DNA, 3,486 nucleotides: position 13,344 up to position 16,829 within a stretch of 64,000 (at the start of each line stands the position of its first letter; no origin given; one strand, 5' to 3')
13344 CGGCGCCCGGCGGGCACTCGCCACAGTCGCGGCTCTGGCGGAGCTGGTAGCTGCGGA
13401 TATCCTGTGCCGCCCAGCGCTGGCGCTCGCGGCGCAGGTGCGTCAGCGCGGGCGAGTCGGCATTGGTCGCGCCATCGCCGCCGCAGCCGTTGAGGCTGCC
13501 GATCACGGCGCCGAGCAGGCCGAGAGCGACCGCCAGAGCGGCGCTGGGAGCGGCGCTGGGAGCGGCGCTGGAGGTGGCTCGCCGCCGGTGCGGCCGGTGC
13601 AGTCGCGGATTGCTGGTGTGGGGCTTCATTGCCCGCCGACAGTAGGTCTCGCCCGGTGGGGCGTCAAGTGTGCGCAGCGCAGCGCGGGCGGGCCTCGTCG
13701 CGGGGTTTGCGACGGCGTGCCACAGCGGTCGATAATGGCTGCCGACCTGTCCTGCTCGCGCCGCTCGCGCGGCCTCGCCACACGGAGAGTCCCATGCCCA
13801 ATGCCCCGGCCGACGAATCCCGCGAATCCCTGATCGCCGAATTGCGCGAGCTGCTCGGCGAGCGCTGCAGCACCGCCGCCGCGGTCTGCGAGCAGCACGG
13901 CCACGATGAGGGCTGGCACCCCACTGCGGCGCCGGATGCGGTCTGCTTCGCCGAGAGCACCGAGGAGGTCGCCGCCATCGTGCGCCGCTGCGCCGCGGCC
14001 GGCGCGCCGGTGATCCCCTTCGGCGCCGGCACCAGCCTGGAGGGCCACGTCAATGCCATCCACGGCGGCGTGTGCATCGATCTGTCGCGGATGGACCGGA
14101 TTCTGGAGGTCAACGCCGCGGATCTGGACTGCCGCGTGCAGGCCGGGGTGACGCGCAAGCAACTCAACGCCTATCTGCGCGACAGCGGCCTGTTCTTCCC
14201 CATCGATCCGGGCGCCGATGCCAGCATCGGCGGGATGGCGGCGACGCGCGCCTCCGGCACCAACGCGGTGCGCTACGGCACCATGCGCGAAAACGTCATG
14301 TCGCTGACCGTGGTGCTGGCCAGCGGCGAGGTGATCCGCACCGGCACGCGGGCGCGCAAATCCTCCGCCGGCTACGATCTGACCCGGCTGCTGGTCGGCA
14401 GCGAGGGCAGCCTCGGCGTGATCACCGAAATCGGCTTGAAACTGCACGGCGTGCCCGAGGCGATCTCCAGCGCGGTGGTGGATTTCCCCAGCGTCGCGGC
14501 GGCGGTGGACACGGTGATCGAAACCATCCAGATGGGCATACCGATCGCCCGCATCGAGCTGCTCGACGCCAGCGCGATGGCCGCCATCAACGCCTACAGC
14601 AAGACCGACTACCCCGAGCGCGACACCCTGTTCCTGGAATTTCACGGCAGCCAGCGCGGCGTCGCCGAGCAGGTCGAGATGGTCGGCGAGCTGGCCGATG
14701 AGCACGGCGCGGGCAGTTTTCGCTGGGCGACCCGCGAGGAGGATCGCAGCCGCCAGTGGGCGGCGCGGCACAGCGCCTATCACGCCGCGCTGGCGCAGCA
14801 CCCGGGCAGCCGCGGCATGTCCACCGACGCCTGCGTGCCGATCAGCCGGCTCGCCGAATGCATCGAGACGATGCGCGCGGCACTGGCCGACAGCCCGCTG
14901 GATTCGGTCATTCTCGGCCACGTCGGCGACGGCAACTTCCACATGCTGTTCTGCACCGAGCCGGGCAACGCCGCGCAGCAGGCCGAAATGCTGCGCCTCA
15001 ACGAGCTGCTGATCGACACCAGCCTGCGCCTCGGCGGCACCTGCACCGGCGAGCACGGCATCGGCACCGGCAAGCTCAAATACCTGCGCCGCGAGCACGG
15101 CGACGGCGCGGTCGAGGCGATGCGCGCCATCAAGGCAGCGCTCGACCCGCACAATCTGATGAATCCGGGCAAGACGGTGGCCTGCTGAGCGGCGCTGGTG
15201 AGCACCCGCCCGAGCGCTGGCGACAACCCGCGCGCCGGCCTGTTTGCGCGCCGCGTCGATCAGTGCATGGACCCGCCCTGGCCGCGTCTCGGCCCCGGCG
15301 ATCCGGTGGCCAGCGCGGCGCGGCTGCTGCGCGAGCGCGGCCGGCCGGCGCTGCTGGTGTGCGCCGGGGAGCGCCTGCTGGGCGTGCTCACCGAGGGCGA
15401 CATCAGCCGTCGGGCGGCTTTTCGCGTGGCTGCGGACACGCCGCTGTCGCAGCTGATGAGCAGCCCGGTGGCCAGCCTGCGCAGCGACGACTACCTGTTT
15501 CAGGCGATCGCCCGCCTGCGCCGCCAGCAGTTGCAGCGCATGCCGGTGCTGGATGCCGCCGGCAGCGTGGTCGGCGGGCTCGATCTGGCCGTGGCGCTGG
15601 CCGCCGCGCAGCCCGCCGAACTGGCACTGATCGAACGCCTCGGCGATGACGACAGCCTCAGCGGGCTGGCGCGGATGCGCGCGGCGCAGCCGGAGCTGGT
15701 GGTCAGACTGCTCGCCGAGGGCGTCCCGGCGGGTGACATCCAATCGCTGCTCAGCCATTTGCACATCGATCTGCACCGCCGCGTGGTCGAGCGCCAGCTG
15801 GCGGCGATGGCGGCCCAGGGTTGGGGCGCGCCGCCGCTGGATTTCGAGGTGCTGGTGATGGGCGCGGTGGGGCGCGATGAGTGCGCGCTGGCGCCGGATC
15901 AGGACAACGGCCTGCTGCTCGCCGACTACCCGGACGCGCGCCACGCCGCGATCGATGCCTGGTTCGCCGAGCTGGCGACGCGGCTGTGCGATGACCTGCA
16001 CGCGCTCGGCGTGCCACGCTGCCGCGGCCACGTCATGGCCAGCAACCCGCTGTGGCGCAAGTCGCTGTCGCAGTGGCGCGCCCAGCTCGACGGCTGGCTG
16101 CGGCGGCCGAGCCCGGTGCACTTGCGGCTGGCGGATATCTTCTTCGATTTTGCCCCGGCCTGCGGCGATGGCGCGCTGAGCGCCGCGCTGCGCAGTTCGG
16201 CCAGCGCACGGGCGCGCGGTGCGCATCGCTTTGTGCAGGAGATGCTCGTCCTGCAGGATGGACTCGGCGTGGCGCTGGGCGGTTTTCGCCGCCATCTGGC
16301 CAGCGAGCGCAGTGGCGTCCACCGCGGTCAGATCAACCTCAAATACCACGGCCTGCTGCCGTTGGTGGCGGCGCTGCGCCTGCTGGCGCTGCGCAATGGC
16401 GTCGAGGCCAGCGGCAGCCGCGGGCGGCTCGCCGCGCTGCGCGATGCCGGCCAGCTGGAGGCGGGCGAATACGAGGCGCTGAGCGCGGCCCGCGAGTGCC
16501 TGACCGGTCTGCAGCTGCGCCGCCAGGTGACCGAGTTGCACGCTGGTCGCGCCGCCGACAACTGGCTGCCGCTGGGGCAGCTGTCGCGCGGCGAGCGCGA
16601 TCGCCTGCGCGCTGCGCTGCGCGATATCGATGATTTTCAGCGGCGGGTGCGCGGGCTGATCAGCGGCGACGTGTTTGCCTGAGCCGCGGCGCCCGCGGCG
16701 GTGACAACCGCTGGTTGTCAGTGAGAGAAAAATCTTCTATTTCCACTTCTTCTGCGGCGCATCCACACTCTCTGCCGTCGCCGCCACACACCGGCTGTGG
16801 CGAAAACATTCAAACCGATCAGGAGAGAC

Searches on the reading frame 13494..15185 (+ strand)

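Call 61: search_protein_families(library=pfam, proteins=[window:13494-15185:+], max_evalue=0.00001)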
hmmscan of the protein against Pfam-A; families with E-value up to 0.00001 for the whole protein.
window:13494-15185:+ (564 aa): 2 families
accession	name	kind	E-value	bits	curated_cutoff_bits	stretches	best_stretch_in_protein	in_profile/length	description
PF02913.24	FAD-oxidase_C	-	9.1e-67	225.8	21.2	1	321-560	2-247/248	FAD linked oxidases, C-terminal domain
PF01565.28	FAD_binding_4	-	5.4e-40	136.7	26.4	1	147-284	1-139/139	FAD binding domain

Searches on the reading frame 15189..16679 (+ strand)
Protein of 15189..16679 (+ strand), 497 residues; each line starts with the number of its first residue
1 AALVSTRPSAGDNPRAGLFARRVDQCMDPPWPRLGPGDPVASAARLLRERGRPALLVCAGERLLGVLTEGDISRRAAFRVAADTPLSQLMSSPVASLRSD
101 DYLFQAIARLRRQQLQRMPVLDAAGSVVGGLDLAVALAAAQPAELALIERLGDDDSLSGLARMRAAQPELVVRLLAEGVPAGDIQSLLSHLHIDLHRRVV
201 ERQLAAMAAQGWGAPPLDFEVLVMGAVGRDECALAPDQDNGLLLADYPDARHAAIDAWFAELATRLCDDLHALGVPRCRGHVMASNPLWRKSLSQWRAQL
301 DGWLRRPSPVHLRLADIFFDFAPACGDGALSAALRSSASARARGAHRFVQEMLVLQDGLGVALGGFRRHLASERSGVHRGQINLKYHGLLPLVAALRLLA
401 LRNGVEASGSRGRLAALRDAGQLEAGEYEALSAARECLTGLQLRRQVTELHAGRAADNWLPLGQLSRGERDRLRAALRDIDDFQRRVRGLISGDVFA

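Call 61: search_protein_families(library=pfam, proteins=[window:15189-16679:+], max_evalue=0.00001)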
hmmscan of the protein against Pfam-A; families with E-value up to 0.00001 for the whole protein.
window:15189-16679:+ (497 aa): 3 families
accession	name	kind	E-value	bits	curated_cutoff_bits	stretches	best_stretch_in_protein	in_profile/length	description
PF03445.19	DUF294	-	8.4e-38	129.8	21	1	167-309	3-137/138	Putative nucleotidyltransferase DUF294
PF10335.14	DUF294_C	-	4.2e-33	114.6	22.5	1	361-488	16-142/145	Putative nucleotidyltransferase substrate binding domain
PF00571.33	CBS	-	8.7e-13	48.8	24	0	24-74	2-53/57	CBS domain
